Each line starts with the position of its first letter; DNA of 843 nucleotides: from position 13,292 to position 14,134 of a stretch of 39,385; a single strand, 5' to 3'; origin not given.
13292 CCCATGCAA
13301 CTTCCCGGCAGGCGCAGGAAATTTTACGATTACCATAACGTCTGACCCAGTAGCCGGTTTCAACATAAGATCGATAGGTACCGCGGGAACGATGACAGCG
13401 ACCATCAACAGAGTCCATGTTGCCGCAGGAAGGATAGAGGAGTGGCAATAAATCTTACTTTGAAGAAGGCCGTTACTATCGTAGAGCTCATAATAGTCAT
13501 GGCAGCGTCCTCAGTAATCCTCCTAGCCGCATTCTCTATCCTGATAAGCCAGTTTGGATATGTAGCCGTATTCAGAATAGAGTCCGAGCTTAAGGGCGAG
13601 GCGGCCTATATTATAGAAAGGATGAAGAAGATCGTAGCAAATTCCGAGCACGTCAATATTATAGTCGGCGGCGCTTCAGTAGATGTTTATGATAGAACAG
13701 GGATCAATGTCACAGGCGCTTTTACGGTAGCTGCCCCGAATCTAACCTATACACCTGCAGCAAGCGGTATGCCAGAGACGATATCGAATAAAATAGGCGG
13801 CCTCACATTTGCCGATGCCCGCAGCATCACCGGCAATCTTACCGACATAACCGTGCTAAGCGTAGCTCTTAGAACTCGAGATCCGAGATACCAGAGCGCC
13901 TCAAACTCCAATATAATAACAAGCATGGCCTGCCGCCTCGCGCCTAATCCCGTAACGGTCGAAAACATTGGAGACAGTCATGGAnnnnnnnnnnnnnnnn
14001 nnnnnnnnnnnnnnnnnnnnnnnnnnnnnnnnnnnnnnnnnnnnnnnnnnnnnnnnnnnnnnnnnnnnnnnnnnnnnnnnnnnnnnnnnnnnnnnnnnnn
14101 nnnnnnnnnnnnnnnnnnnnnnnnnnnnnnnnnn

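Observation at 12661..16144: Three coupled pilin-like genes ending in a 900-aa pilin::beta-helix fusion, with no pilus machinery in sight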

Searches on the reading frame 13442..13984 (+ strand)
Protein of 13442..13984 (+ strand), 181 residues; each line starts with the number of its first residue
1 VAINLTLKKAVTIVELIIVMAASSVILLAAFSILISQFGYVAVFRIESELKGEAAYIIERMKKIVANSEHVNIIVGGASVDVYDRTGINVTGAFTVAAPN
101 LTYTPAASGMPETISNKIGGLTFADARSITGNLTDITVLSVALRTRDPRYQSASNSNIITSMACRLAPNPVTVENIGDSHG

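Call 28: search_solved_structures(query=A3, max_evalue=10, show_alignments=3)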
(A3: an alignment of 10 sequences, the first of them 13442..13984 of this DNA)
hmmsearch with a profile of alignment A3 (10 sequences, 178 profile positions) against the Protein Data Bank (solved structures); distinct sequences matched with E-value up to 10: 8.
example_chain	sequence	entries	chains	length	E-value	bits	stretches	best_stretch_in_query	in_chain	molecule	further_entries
8pfb_G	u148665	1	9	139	0.0059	19.9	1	10-55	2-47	Type IV pilin PilE1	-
9egp_A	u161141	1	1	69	0.031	17.5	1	3-50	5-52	Geopilin domain 1 protein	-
7tgg_A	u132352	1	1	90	0.49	13.6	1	3-31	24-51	Geopilin domain 1 protein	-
9lab_B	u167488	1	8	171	0.51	13.6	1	3-28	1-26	MSHA major pilin subunit MshA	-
7txi_A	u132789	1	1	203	0.92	12.7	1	4-57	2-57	Probable flagellin 1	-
2cqv_A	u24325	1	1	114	1.2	12.4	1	50-96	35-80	Myosin light chain kinase, smooth muscle and non-muscle isozymes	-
4fvs_A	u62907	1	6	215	1.4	12.2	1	66-161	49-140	putative lipoprotein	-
7usy_J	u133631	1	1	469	1.6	11.9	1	46-127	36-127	ARRestin Domain protein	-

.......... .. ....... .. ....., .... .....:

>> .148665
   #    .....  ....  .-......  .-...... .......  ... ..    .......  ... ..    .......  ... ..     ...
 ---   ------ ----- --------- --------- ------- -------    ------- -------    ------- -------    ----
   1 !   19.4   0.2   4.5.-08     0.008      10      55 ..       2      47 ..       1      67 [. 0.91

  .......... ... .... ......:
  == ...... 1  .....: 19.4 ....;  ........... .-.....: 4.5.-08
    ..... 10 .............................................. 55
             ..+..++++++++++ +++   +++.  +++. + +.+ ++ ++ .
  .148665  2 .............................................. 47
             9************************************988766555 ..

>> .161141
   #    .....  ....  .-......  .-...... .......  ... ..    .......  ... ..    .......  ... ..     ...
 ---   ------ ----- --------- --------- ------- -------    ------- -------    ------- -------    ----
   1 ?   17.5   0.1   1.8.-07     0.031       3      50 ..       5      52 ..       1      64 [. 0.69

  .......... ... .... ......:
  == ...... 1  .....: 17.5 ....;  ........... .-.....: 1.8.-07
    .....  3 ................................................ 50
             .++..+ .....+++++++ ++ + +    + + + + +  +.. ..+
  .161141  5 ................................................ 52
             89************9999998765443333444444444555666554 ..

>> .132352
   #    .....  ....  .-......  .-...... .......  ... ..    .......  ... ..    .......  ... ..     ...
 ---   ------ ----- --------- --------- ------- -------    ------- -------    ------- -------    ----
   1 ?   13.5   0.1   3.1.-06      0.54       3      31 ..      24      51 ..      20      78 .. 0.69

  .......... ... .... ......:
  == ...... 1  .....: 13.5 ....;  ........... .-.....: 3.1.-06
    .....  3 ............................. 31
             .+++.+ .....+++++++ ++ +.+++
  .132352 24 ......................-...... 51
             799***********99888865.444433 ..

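Call 29: search_protein_families(library=pfam, alignment_id=A3, max_evalue=1)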
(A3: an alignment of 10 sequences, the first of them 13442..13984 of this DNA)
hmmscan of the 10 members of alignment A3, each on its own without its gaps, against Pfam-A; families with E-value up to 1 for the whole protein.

A. member 1, window:13442-13984:+ (181 aa): 2 families
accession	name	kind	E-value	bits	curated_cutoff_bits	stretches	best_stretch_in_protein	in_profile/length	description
PF00924.24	MS_channel_2nd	-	0.013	16.1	20.2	1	128-162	28-62/68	Mechanosensitive ion channel, beta-domain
PF07963.17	N_methyl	-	0.019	15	21.2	1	8-31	4-27/27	Prokaryotic N-terminal methylation motif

B. families by the number of members that match (of 10 scanned): 7 families
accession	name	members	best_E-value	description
PF07963.17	N_methyl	10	0.00017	Prokaryotic N-terminal methylation motif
PF09489.15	CbtB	2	0.053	Probable cobalt transporter subunit (CbtB)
PF00924.24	MS_channel_2nd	1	0.013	Mechanosensitive ion channel, beta-domain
PF11660.13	DUF3262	1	0.027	Protein of unknown function (DUF3262)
PF23928.1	DUF7266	1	0.056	Family of unknown function (DUF7266)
PF04533.18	Herpes_U44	1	0.11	Herpes virus U44 protein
PF02204.23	VPS9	1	0.18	Vacuolar sorting protein 9 (VPS9) domain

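Call 41: predict_structure(alignment_id=A4)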
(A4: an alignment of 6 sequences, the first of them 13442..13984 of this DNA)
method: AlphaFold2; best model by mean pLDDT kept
length: 181 residues; sequences in the alignment: 6
mean_pLDDT: 77.8   pTM: 0.60
mean pLDDT of the five models: 77.8, 77.7, 76.1, 73.5, 70.3
residues with pLDDT >= 90: 26; 70-90: 110; 50-70: 32; < 50: 13
segments of 3 or more residues with pLDDT < 50: 170-175, 177-181
pLDDT, mean of each block of 10 residues (from residue 1): 66 88 91 86 85 88 84 79 74 86 88 89 71 64 82 71 65 48 46
secondary structure, 60 per line:
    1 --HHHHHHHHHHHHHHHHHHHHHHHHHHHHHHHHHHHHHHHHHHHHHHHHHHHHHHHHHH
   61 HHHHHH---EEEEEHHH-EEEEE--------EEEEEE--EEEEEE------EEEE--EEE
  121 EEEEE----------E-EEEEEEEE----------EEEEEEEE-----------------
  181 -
elements in order: H3-66 E70-74 E79-83 E92-97 E100-105 E112-115 E118-125 E138-145 E156-163

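Call 43: search_protein_representatives(alignment_id=A4)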
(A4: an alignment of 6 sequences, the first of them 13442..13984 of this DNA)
Query: 6 sequences, 168 profile positions. Proteins with E-value up to 0.001 (for the whole library): 4446; up to 1e-10: 71; up to 1e-30: 12. The best 150 are listed.
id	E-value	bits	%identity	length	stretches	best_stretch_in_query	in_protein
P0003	1.6e-66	239.5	-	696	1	1-167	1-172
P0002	7.3e-64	230.9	-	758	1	1-167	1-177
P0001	2.0e-61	223.0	-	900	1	1-168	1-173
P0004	5.5e-52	192.3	-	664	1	1-168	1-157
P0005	7.1e-51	188.7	-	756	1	1-168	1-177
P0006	7.7e-46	172.3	-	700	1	1-168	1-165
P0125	2.6e-45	170.5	-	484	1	2-163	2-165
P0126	1.2e-42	161.9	-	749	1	3-166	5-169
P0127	1.9e-42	161.2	-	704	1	1-168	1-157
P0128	1.2e-33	132.6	-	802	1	3-166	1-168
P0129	1.5e-31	125.8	-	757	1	3-168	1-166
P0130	9.5e-31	123.2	-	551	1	3-168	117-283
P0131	3.1e-28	115.0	-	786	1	1-168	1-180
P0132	9.5e-27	110.2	-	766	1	5-164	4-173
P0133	7.1e-25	104.1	-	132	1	1-129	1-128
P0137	2.2e-22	95.9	-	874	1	1-161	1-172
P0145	8.1e-19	84.4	-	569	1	1-164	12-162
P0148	7.7e-18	81.2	-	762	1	3-163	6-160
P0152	4.9e-16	75.3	-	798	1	1-164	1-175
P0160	1.2e-13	67.6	-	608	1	5-120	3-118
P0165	7.2e-13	65.0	-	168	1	3-158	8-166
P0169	3.1e-12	62.9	-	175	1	3-158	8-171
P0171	4.9e-12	62.3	-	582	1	1-143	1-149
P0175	2.1e-11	60.2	-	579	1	3-129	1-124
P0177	2.6e-11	60.0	-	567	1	1-165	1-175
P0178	2.7e-11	59.9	-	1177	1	4-155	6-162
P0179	3.4e-11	59.6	-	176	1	1-158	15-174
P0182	4.1e-11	59.3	-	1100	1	3-162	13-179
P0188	9.7e-11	58.1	-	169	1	4-160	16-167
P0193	1.6e-10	57.4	-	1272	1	3-143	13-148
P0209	2.9e-10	56.5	-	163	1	7-158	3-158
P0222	5.3e-10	55.7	-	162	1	4-162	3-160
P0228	6.8e-10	55.3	-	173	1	4-157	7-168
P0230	7.1e-10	55.3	-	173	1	3-160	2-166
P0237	9.6e-10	54.8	-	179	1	1-160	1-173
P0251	1.6e-09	54.1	-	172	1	5-157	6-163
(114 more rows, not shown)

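Call 44: search_protein_families(library=pfam, proteins=[P0165, P0169, P0179, P0188, P0209, P0222, P0228, P0230, P0237, P0251], max_evalue=0.1)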
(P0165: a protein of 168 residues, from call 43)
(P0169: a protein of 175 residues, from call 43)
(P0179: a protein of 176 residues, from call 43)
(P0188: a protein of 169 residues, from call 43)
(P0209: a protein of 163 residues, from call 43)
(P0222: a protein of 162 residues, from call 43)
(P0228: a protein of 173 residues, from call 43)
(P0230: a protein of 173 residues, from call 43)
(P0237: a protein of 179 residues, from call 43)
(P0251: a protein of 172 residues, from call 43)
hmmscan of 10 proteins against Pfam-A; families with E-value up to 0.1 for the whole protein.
P0165 (168 aa): 3 families
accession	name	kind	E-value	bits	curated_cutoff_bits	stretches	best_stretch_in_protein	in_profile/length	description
PF07963.17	N_methyl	-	1.6e-06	27.8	21.2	1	10-33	3-26/27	Prokaryotic N-terminal methylation motif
PF01095.25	Pectinesterase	-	0.0014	17.9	27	1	87-145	52-113/298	Pectinesterase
PF12663.12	DUF3788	-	0.089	13.2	25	0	5-74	48-117/128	Protein of unknown function (DUF3788)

P0169 (175 aa): 4 families
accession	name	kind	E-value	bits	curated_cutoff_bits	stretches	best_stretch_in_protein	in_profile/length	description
PF07963.17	N_methyl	-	5.7e-05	23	21.2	1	8-34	1-27/27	Prokaryotic N-terminal methylation motif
PF12730.13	ABC2_membrane_4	-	0.0088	16.5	27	1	12-49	44-82/179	ABC-2 family transporter protein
PF12159.13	DUF3593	-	0.033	14.7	25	1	8-50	19-60/88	Protein of unknown function (DUF3593)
PF12911.12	OppC_N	-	0.062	13.6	23.9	0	19-44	17-42/53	N-terminal TM domain of oligopeptide transport permease C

P0179 (176 aa): 2 families
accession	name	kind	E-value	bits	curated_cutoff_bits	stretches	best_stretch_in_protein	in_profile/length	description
PF07963.17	N_methyl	-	0.00036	20.4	21.2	1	17-35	2-20/27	Prokaryotic N-terminal methylation motif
PF22424.2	HK620_9_C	-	0.051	14.2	27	1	101-143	28-69/80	HK620, Tail spike protein, C-terminal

P0188 (169 aa): 2 families
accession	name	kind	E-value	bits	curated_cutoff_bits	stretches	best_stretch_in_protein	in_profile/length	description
PF07963.17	N_methyl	-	1.9e-06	27.6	21.2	1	16-40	2-26/27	Prokaryotic N-terminal methylation motif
PF00693.24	Herpes_TK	-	0.024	14.3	25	1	13-81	165-233/280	Thymidine kinase from herpesvirus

P0209 (163 aa): 0 families

P0222 (162 aa): 1 family
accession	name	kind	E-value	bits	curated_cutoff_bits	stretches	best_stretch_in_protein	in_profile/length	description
PF07963.17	N_methyl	-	0.00018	21.4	21.2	1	3-26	2-25/27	Prokaryotic N-terminal methylation motif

P0228 (173 aa): 1 family
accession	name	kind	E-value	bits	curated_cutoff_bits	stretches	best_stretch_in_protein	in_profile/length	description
PF07963.17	N_methyl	-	0.00011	22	21.2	1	6-31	1-26/27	Prokaryotic N-terminal methylation motif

P0230 (173 aa): 1 family
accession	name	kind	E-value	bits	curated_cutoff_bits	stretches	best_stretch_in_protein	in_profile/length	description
PF07963.17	N_methyl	-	9.1e-06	25.5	21.2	1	3-27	2-26/27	Prokaryotic N-terminal methylation motif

P0237 (179 aa): 1 family
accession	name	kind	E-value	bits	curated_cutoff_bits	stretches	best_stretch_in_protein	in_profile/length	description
PF07963.17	N_methyl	-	4.7e-06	26.4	21.2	1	4-27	2-25/27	Prokaryotic N-terminal methylation motif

P0251 (172 aa): 2 families
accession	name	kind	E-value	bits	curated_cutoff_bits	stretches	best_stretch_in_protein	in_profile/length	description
PF07963.17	N_methyl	-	1e-08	34.8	21.2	1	6-30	3-27/27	Prokaryotic N-terminal methylation motif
PF20517.3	TMEM127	-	0.058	13.9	25.3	1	4-44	1-40/113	Transmembrane protein 127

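Call 45: fold_search(model_id=the predicted structure, library=pdb)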
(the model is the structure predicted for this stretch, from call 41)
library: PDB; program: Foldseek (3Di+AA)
matches with E <= 10: 524; with E <= 0.001: 0
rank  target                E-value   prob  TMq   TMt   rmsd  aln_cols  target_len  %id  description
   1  4koo_B                3.0e-01  0.07  0.14  0.16  16.1       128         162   10  Crystal Structure of WHY1 from Arabidopsis thaliana (released 2013-11-13)
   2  6rpt_A                3.5e-01  0.15  0.19  0.28  12.9       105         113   12  Structure of tick complement inhibitor CirpT1 complexed with macroglobubulin domain 4 of human complement C5 (released 2020-01-08)
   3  5khr_R                3.5e-01  0.10  0.17  0.10  13.2       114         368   10  Model of human Anaphase-promoting complex/Cyclosome complex (APC15 deletion mutant) in complex with the E2 UBE2C/UBCH1 (released 2016-08-24)
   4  5g04_R                4.0e-01  0.11  0.19  0.10  13.0       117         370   10  Structure of the human APC-Cdc20-Hsl1 complex (released 2016-05-25)
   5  3v7d_B                4.7e-01  0.20  0.23  0.11   9.1       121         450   10  Crystal Structure of ScSkp1-ScCdc4-pSic1 peptide complex (released 2012-05-02)
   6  3v7d_D                5.3e-01  0.20  0.24  0.11   8.6       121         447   10  Crystal Structure of ScSkp1-ScCdc4-pSic1 peptide complex (released 2012-05-02)
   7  2z4h_A                5.3e-01  0.10  0.13  0.13   8.7        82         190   16  Crystal structure of the Cpx pathway activator NlpE from Escherichia coli (released 2007-09-04)
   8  7mq8_LS               6.0e-01  0.07  0.16  0.08  13.4       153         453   13  Cryo-EM structure of the human SSU processome, state pre-A1 (released 2021-09-22)
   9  8ebl_B                6.7e-01  0.08  0.18  0.11  11.6       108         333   13  Structure of KLHDC2 substrate binding domain bound to C-degron from EPHB2 (released 2023-02-22)
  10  4aez_G                7.1e-01  0.09  0.19  0.12  12.9       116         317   16  Crystal Structure of Mitotic Checkpoint Complex (released 2012-03-21)
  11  3hqc                  7.5e-01  0.11  0.20  0.24   7.6        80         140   19  Crystal structure of Phosphotyrosine-binding domain from the Human Tensin-like C1 domain-containing phosphatase (TENC1) (released 2009-07-21)
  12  2o1a                  7.5e-01  0.07  0.18  0.25  15.3       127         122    9  Crystal structure of iron-regulated surface determinant protein A from Staphylococcus aureus- targeted domain 47...188 (released 2006-12-26)
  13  3q12_D                8.0e-01  0.21  0.19  0.13   3.4        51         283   12  Pantoate-beta-alanine ligase from Yersinia pestis in complex with pantoate. (released 2011-02-02)
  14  1nex_B                8.0e-01  0.12  0.22  0.10  10.1       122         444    9  Crystal Structure of ScSkp1-ScCdc4-CPD peptide complex (released 2003-02-18)
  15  4koo_A                8.0e-01  0.04  0.14  0.15  16.2       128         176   10  Crystal Structure of WHY1 from Arabidopsis thaliana (released 2013-11-13)
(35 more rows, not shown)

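Call 62: find_encoding_contigs(protein=P0165, flank=8000, max_places=2)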
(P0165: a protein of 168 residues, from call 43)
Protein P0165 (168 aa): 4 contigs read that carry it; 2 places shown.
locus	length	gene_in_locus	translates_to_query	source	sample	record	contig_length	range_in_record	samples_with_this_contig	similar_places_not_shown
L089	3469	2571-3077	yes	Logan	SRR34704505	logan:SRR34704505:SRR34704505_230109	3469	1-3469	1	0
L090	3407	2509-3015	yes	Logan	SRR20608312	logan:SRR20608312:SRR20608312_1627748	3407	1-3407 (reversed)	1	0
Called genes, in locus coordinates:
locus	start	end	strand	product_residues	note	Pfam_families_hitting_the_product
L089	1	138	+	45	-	?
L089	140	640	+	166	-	PF07963:N_methyl (weak)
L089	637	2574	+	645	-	-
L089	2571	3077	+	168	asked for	PF07963:N_methyl (weak)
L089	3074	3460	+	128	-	-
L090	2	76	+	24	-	?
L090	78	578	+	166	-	PF07963:N_methyl (weak)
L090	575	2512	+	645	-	-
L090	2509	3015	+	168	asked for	PF07963:N_methyl (weak)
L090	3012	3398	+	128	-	-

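Call 73: search_protein_families(library=pfam, proteins=[P0145, P0171, P0175, P0178, P0193, P0177, P0182, P0160, P0137, P0152], max_evalue=0.001)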
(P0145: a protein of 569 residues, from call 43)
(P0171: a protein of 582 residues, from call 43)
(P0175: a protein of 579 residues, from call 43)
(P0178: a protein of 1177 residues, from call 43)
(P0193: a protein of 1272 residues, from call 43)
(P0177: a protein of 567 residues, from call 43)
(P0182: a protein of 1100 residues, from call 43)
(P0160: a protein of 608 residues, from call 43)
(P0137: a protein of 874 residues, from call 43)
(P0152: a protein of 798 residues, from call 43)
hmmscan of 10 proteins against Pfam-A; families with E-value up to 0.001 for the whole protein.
P0145 (569 aa): 0 families

P0171 (582 aa): 0 families

P0175 (579 aa): 1 family
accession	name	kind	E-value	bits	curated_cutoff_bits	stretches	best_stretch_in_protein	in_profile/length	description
PF07963.17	N_methyl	-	0.00016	21.5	21.2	1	1-26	1-26/27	Prokaryotic N-terminal methylation motif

P0178 (1177 aa): 4 families
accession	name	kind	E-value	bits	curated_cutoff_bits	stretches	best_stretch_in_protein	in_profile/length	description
PF08309.17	LVIVD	-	2.6e-64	212.8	20.2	6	1042-1082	2-42/42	LVIVD repeat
PF13229.12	Beta_helix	-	8.7e-30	103.9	25.9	4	418-604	2-156/158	Right handed beta helix region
PF05048.19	NosD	-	9.1e-11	42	23.6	1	404-635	8-200/212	Periplasmic copper-binding protein (NosD)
PF09826.15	Beta_propel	-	3.8e-05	23.2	22.4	0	926-1058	25-129/495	Beta propeller domain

P0193 (1272 aa): 2 families
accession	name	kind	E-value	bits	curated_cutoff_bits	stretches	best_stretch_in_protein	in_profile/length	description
PF07963.17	N_methyl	-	2.9e-05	23.9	21.2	1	14-38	2-26/27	Prokaryotic N-terminal methylation motif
PF20251.4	Big_14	-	0.00023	21.5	27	0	1143-1229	10-94/104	Bacterial Ig-like domain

P0177 (567 aa): 0 families

P0182 (1100 aa): 0 families

P0160 (608 aa): 0 families

P0137 (874 aa): 1 family
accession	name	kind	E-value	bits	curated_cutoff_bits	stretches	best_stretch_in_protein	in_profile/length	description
PF17161.10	DUF5123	-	0.00056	21.5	35.1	1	723-855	3-105/113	Domain of unknown function (DUF5123)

P0152 (798 aa): 0 families

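Call 74: find_encoding_contigs(protein=P0178, flank=8000, max_places=2)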
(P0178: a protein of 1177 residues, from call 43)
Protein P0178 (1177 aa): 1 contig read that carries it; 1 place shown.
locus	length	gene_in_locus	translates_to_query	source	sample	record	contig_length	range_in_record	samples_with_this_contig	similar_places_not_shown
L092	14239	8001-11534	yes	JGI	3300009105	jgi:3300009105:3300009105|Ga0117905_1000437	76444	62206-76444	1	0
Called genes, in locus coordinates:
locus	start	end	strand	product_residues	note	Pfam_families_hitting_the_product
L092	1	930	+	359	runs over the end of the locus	PF00155:Aminotran_1_2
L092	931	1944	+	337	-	PF18152:DAHP_snth_FXD, PF00793:DAHP_synth_1, PF03102:NeuB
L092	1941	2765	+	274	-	PF02153:PDH_N, PF20463:PDH_C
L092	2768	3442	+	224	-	PF13189:Cytidylate_kin2, PF02224:Cytidylate_kin, PF13207:AAA_17 (weak), PF13238:AAA_18 (faint)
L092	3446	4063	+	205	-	PF01553:Acyltransferase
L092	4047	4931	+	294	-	PF02401:LYTB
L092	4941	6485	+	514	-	PF00575:S1, PF13509:S1_2 (faint), PF17092:PCB_OB (faint), PF21710:Spt6_S1 (faint), PF03074:GCS (faint), PF00575:S1, PF23459:S1_RRP5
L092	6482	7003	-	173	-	PF09918:DUF2148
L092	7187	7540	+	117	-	-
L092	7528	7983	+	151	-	-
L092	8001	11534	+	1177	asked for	PF05048:NosD (weak), PF13229:Beta_helix, PF08309:LVIVD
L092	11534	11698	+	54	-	-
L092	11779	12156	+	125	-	-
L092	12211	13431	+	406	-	PF22421:SYY_C-terminal (faint), PF00579:tRNA-synt_1b, PF01479:S4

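Call 75: find_encoding_contigs(protein=P0171, flank=8000, max_places=2)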
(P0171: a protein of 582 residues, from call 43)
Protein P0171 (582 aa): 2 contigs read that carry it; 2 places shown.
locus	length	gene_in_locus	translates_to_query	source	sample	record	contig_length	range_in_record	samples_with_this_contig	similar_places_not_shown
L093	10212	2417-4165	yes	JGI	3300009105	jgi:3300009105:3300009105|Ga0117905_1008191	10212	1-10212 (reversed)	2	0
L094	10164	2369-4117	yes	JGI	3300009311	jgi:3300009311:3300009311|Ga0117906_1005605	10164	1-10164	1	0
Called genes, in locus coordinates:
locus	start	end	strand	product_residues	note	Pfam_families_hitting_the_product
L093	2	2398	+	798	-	?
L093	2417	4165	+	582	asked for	-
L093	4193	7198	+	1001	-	PF05048:NosD, PF13229:Beta_helix, PF05694:SBP56 (faint), PF09826:Beta_propel (faint), PF08309:LVIVD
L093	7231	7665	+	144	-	-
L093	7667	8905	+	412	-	PF00579:tRNA-synt_1b, PF22421:SYY_C-terminal, PF01479:S4 (weak)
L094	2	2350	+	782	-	?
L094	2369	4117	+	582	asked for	-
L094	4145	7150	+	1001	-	PF05048:NosD, PF13229:Beta_helix, PF05694:SBP56 (faint), PF09826:Beta_propel (faint), PF08309:LVIVD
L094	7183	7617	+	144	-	-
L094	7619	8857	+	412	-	PF00579:tRNA-synt_1b, PF22421:SYY_C-terminal, PF01479:S4 (weak)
